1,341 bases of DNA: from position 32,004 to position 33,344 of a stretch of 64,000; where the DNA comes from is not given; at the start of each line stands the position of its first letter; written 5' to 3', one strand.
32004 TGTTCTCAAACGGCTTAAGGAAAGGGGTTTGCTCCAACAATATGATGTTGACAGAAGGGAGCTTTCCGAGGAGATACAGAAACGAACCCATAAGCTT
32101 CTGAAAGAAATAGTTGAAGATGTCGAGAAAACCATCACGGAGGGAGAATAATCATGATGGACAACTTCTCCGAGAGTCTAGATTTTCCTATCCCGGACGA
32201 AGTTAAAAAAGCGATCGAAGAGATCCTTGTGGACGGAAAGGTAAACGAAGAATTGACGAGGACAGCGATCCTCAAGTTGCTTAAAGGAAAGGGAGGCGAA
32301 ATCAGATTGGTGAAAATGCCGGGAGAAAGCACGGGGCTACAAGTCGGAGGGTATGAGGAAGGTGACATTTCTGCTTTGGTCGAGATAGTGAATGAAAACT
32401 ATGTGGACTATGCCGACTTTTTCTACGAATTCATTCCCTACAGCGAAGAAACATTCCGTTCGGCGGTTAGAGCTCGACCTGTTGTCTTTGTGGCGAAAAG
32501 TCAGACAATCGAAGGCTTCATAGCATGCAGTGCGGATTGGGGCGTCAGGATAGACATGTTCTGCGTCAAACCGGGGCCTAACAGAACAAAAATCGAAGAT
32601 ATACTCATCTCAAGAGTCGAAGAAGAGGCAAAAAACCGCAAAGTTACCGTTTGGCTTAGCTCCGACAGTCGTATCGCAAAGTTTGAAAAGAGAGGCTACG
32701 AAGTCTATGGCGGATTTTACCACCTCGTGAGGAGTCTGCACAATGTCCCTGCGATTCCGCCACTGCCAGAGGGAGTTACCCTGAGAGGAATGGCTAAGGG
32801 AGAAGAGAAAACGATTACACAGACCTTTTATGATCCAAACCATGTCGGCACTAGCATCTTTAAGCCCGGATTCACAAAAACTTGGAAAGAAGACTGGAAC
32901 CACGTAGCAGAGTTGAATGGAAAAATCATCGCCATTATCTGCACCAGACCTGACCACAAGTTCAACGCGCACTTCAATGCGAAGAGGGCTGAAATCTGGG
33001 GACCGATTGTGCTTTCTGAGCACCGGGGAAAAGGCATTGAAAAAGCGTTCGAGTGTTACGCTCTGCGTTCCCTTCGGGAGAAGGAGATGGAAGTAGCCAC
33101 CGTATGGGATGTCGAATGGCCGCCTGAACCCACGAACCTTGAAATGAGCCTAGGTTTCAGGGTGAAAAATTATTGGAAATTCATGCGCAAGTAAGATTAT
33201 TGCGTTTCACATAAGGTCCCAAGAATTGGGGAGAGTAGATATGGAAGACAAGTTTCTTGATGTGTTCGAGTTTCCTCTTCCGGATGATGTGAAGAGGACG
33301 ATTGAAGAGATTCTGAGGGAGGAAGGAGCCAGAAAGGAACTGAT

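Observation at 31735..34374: Tandem paralog array: one conserved N-terminal module fused to different enzyme bodies, plus a decayed copy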

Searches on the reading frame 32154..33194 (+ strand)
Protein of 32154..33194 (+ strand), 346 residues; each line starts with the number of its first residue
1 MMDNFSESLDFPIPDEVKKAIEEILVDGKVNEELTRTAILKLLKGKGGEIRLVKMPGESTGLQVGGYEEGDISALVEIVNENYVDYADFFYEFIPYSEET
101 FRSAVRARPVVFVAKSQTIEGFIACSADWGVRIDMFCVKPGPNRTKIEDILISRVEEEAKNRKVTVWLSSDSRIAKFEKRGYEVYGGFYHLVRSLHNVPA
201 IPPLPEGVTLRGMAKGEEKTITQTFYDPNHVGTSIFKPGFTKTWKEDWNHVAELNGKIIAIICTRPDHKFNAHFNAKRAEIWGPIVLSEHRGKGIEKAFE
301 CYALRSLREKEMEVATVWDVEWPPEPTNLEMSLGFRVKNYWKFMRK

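Call 4: search_protein_families(library=pfam, proteins=[window:32154-33194:+], max_evalue=1)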
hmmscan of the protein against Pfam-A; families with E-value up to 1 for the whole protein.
window:32154-33194:+ (346 aa): 4 families
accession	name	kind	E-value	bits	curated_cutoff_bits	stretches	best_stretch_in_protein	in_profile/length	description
PF00583.31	Acetyltransf_1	-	3.1e-09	37.6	20.7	2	249-295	35-76/116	Acetyltransferase (GNAT) family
PF13508.13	Acetyltransf_7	-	1.1e-05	26.1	27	2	111-183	5-83/84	Acetyltransferase (GNAT) domain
PF13673.13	Acetyltransf_10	-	0.00017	22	23.6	1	88-184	12-109/128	Acetyltransferase (GNAT) domain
PF13527.13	Acetyltransf_9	-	0.049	14.1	25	1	239-318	33-112/127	Acetyltransferase (GNAT) domain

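Call 7: search_solved_structures(query=window:32154-33194:+, max_evalue=10, show_alignments=2)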
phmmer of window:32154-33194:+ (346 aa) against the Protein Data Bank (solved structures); distinct sequences matched with E-value up to 10: 7.
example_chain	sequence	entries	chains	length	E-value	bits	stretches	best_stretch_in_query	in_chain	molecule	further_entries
4mvi_A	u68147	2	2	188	0.18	14.2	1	55-131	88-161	Neutrophil gelatinase-associated lipocalin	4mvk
4mvl_A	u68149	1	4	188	0.2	14.1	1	55-131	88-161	Neutrophil gelatinase-associated lipocalin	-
7wx5_A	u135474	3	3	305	0.59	12.5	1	258-341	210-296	N-acetyltransferase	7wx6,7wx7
5jr8_A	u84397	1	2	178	0.75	12.2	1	55-131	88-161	Neutrophil gelatinase-associated lipocalin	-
5mhh_A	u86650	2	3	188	0.92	11.9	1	55-131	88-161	Neutrophil gelatinase-associated lipocalin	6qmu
3tzs_A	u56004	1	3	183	1.4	11.3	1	55-132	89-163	Neutrophil gelatinase-associated lipocalin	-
3cmp_A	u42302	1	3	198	1.5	11.2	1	55-131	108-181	Neutrophil gelatinase-associated lipocalin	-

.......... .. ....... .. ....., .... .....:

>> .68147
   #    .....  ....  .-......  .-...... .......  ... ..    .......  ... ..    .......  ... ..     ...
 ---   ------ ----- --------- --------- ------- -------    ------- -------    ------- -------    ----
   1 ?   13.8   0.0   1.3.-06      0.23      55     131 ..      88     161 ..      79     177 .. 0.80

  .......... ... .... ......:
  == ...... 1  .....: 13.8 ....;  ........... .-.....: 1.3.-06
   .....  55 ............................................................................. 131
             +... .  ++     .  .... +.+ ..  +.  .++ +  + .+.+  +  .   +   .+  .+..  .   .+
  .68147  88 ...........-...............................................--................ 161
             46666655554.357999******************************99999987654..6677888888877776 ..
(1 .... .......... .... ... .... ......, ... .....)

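Call 8: search_protein_families(library=ncbifam, proteins=[window:32154-33194:+], max_evalue=1)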
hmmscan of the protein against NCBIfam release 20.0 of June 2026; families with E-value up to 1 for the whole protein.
window:32154-33194:+ (346 aa): 2 families
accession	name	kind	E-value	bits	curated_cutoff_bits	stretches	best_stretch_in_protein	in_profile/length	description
TIGR01546.1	GAPDH-II_archae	equivalog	0.098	11.8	232.9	1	159-199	40-80/333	phosphorylating glyceraldehyde-3-phosphate dehydrogenase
TIGR01575.1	rimI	equivalog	0.18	11.9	86.4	1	93-168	15-94/132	ribosomal protein S18-alanine N-acetyltransferase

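Call 10: find_homologous_proteins(query=window:32154-33194:+, max_evalue=0.01)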
Query window:32154-33194:+ (346 aa): 28 proteins with E <= 0.01 among 2452 candidates.
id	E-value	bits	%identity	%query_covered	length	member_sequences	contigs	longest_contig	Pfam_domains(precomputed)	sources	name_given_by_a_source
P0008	8.0e-236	800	100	100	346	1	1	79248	PF13508.14,PF00583.32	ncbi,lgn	-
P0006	2.7e-183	627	77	100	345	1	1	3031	PF13508.14,PF00583.32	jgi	-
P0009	2.1e-158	545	68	100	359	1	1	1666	-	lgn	-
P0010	3.6e-151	521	66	97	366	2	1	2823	PF00583.32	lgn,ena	-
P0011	1.0e-149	517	76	85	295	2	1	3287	PF13673.14,PF13508.14,PF13527.14,PF00583.32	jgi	-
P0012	2.4e-147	509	65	97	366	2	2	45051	PF00583.32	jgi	-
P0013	2.4e-147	509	63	100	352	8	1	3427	PF00583.32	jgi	jgi:ribosomal protein S18 acetylase RimI-like enzyme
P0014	6.5e-147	507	62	100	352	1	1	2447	-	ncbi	ncbi:MAG: hypothetical protein ACETV1_00130 [Candidatus Bathyarchaeia archaeon]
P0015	1.3e-143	497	64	100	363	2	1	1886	PF13508.14,PF00583.32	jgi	-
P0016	8.6e-139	481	63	97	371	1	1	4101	PF13673.14,PF00583.32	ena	-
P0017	1.7e-137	476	62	100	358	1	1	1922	PF13508.14,PF00583.32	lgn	-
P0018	5.2e-137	475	62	100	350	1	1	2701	PF13508.14,PF00583.32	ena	-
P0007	8.2e-134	464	61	100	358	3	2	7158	PF13508.14,PF08445.17,PF13527.14,PF00583.32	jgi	-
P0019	4.7e-130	452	58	100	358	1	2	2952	PF00583.32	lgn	-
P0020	6.3e-130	452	60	100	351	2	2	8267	PF13508.14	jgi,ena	-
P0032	5.5e-6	44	58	15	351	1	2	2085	PF13847.13,PF13489.13,PF03848.21,PF02353.27,PF05175.21,PF13649.13,PF01209.25,PF08241.19,PF08242.19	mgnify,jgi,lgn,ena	mgnify:CR=1 FL=1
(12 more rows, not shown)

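Call 21: find_encoding_contigs(protein=P0012, flank=8000, max_places=4)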
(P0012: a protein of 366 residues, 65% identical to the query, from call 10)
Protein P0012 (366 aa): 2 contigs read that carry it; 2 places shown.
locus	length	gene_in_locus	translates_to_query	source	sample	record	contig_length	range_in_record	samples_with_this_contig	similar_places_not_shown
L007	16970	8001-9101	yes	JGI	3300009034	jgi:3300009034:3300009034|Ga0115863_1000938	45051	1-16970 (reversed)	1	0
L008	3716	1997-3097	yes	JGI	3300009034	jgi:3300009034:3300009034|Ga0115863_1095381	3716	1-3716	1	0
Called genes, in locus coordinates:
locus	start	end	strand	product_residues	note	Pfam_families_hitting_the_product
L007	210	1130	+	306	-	-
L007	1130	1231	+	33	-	-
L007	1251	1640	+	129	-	-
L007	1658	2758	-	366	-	PF07705:CARDB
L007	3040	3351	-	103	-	PF14716:HHH_8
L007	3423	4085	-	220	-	PF04055:Radical_SAM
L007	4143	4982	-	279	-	-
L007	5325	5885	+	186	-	PF14321:DUF4382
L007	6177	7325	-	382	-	PF02746:MR_MLE_N, PF13378:MR_MLE_C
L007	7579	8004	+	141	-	PF25213:HVO_A0261_N (faint), PF12802:MarR_2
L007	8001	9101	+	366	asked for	PF00583:Acetyltransf_1 (faint)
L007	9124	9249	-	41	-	-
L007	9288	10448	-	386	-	PF12746:GNAT_acetyltran, PF13302:Acetyltransf_3, PF00583:Acetyltransf_1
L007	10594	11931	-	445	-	PF02056:Glyco_hydro_4, PF11975:Glyco_hydro_4C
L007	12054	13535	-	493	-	-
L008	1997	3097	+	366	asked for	PF00583:Acetyltransf_1 (faint)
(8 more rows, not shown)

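Call 24: search_protein_families(library=pfam, proteins=[P0032], max_evalue=0.01)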
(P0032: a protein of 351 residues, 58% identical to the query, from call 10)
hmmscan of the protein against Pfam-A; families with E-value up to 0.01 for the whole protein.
P0032 (351 aa): 12 families
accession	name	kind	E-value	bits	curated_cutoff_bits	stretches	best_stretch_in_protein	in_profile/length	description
PF13649.12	Methyltransf_25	-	5.9e-22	78.6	27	1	122-217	1-97/97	Methyltransferase domain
PF13847.12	Methyltransf_31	-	1.1e-17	64.5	27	1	121-225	6-113/145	Methyltransferase domain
PF08241.18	Methyltransf_11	-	6.4e-17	62.4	21.2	1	123-221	1-95/95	Methyltransferase domain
PF08242.18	Methyltransf_12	-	3.6e-11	44.1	30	1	123-219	1-98/98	Methyltransferase domain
PF01209.24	Ubie_methyltran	-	1.5e-08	34.7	20.1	1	120-219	49-149/233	ubiE/COQ5 methyltransferase family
PF02353.26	CMAS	-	3e-07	30.5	27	1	121-222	65-165/273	Mycolic acid cyclopropane synthetase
PF13489.12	Methyltransf_23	-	3.2e-07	30.6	27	1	120-224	24-119/164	Methyltransferase domain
PF03848.20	TehB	-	1.2e-06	28.5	20.4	1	121-196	33-107/193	Tellurite resistance protein TehB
PF05175.20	MTS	-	1.1e-05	25.6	23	1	119-185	32-101/170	Methyltransferase small domain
PF09445.16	Methyltransf_15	-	0.0014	18.7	22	1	120-174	2-58/165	RNA cap guanine-N2 methyltransferase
PF05724.17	TPMT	-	0.0021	18.2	26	0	126-157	45-76/218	Thiopurine S-methyltransferase (TPMT)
PF02390.23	Methyltransf_4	-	0.0051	16.7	24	0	122-166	5-51/173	Putative methyltransferase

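Call 43: find_encoding_contigs(protein=P0032, flank=4000, max_places=3)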
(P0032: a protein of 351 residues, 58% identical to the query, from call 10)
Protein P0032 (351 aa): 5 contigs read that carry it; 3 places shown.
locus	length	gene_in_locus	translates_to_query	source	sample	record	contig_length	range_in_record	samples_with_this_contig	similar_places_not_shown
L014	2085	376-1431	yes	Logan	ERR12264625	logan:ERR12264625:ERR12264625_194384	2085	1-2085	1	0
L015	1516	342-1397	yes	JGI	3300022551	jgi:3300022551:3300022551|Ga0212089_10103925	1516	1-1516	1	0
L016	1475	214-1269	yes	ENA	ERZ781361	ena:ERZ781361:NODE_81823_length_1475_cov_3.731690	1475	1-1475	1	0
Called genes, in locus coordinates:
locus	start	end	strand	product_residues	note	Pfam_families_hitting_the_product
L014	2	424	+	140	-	?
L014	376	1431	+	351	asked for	PF13489:Methyltransf_23 (weak), PF01209:Ubie_methyltran, PF03848:TehB (weak), PF05175:MTS (weak), PF13847:Methyltransf_31, PF08241:Methyltransf_11, PF08242:Methyltransf_12, PF13649:Methyltransf_25, +1 more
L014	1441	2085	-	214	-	?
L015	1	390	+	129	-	?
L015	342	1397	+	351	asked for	PF13489:Methyltransf_23 (weak), PF01209:Ubie_methyltran, PF03848:TehB (weak), PF05175:MTS (weak), PF13847:Methyltransf_31, PF08241:Methyltransf_11, PF08242:Methyltransf_12, PF13649:Methyltransf_25, +1 more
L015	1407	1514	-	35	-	?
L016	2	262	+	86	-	?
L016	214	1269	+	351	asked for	PF13489:Methyltransf_23 (weak), PF01209:Ubie_methyltran, PF03848:TehB (weak), PF05175:MTS (weak), PF13847:Methyltransf_31, PF08241:Methyltransf_11, PF08242:Methyltransf_12, PF13649:Methyltransf_25, +1 more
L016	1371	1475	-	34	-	?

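Call 81: find_related_loci(query=A10, collection=genome_contigs, flank=4000)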
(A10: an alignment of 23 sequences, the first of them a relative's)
Query A10 (346 aa) in genome_contigs; peptide patterns used: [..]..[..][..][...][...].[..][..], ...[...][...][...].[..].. (x = any residue, [..] = any of these).
280 stretches matched a pattern; 25 encode a relative of the query (tblastn E <= 1e-3); 25 distinct loci.
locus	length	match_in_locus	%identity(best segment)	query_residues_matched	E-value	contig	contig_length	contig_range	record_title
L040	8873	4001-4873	37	60-346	1e-50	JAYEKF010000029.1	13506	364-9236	MAG: Thermoproteota archaeon isolate MAG144 MAG144_29, whole genome shotgun sequence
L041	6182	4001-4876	35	60-346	3e-50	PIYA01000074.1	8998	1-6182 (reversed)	MAG: Candidatus Bathyarchaeota archaeon isolate M8_bin163 bin163_scaffold22513, whole genome shotgun sequence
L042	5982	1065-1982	33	46-346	3e-47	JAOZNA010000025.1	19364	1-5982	MAG: Candidatus Bathyarchaeota archaeon isolate GMC4_bin_42_sub GMC4_2775_length_19364_cov_9.644932, whole genome shotgu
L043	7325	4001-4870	31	62-346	3e-44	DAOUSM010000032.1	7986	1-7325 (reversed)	MAG TPA_asm: Candidatus Bathyarchaeota archaeon isolate CSMAG_546 CSMAG_546_k127_136567_length_7986_cov_9.0000, whole ge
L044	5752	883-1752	33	62-346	8e-44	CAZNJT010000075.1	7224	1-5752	MAG TPA_asm: uncultured Candidatus Bathyarchaeia archaeon isolate binchicken_co119_491 genome assembly, contig: NODE_152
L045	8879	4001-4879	32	59-346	3e-43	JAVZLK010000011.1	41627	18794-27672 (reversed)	MAG: Candidatus Bathyarchaeia archaeon isolate DRTY-6_201907_bins_50 DRTY-6_201907_bins_50_scaffold_11, whole genome sho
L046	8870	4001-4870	33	62-346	2e-42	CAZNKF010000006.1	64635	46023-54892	MAG TPA_asm: uncultured Candidatus Bathyarchaeia archaeon isolate binchicken_co96_48 genome assembly, contig: NODE_123_l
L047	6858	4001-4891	30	55-346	3e-42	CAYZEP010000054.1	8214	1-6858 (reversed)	MAG TPA_asm: uncultured Candidatus Bathyarchaeia archaeon isolate binchicken_co395_78 genome assembly, contig: NODE_3537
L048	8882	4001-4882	30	58-346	7e-42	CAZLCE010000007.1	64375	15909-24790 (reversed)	MAG TPA_asm: uncultured Candidatus Bathyarchaeia archaeon isolate binchicken_co274_114 genome assembly, contig: NODE_115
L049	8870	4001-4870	31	62-346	8e-40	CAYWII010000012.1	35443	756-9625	MAG TPA_asm: uncultured Candidatus Bathyarchaeia archaeon isolate binchicken_co274_118 genome assembly, contig: NODE_307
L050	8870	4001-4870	32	62-346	2e-39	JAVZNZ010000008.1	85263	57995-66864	MAG: Candidatus Bathyarchaeia archaeon isolate DRTY-6_201912_bins_75 DRTY-6_201912_bins_75_scaffold_8, whole genome shot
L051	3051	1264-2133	31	62-346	2e-39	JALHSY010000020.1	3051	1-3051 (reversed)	MAG: Candidatus Bathyarchaeota archaeon isolate PFL10 seq_153253, whole genome shotgun sequence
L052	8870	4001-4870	31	62-346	2e-39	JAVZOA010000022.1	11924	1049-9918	MAG: Candidatus Bathyarchaeia archaeon isolate DRTY-6_201912_bins_76 DRTY-6_201912_bins_76_scaffold_22, whole genome sho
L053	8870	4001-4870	31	62-346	4e-39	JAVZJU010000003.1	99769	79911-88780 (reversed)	MAG: Candidatus Bathyarchaeia archaeon isolate DRTY-6_201901_bins_99 DRTY-6_201901_bins_99_scaffold_3, whole genome shot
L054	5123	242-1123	29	58-346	2e-37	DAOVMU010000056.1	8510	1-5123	MAG TPA_asm: Candidatus Bathyarchaeota archaeon isolate CSMAG_1479 CSMAG_1479_k141_2552716_length_8510_cov_21.0000, whol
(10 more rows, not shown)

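Call 84: search_protein_families(library=padloc, proteins=[window:32154-33191:+, P0032], max_evalue=0.01)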
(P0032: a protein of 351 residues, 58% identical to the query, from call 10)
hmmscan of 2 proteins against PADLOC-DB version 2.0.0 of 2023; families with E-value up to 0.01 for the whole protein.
window:32154-33191:+ (346 aa): 0 families

P0032 (351 aa): 3 families
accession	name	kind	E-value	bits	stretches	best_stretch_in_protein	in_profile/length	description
PDLC04134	mad2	-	3.1e-21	73.8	1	120-229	293-402/492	mads_2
PDLC03387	MTase_II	-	8.8e-05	19.8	0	200-256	63-117/289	Type II methyltransferase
PDLC03353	MTase_II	-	0.0066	14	0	112-160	202-250/260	Type II methyltransferase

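Call 87: find_encoding_contigs(protein=P0014, flank=3000, max_places=2)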
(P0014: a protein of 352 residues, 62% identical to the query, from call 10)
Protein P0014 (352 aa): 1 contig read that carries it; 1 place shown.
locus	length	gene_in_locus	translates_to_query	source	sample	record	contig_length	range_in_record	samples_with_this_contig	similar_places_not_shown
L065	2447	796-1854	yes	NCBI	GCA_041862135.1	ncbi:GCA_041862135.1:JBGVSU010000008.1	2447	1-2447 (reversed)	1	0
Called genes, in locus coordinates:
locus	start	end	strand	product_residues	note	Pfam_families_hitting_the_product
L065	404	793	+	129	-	PF01022:HTH_5 (weak), PF01047:MarR (faint), PF01978:TrmB (faint), PF12802:MarR_2 (faint), PF13601:HTH_34 (faint), PF25213:HVO_A0261_N (weak)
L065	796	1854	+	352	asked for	-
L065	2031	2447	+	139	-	?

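Call 88: find_encoding_contigs(protein=P0009, flank=3000, max_places=2)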
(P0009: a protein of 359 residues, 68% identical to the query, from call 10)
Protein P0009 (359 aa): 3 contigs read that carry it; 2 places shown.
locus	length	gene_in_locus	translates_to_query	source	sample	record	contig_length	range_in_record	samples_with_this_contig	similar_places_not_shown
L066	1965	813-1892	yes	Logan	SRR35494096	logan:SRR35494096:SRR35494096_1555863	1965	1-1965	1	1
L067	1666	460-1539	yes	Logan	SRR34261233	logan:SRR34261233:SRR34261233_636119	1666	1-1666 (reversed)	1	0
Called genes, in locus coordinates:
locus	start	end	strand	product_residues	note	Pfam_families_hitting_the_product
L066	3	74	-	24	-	?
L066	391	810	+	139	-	PF01638:HxlR (weak), PF03551:PadR (faint), PF25213:HVO_A0261_N, PF12802:MarR_2 (weak), PF13412:HTH_24 (faint), PF01022:HTH_5 (weak), PF01047:MarR (faint), PF14947:HTH_45 (weak), +2 more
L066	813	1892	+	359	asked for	-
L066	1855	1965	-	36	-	?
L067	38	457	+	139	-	PF01638:HxlR (weak), PF03551:PadR (faint), PF25213:HVO_A0261_N, PF12802:MarR_2 (weak), PF13412:HTH_24 (faint), PF01022:HTH_5 (weak), PF01047:MarR (faint), PF14947:HTH_45 (weak), +2 more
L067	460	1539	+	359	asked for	-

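Call 98: find_encoding_contigs(protein=P0008, flank=1000, max_places=2)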
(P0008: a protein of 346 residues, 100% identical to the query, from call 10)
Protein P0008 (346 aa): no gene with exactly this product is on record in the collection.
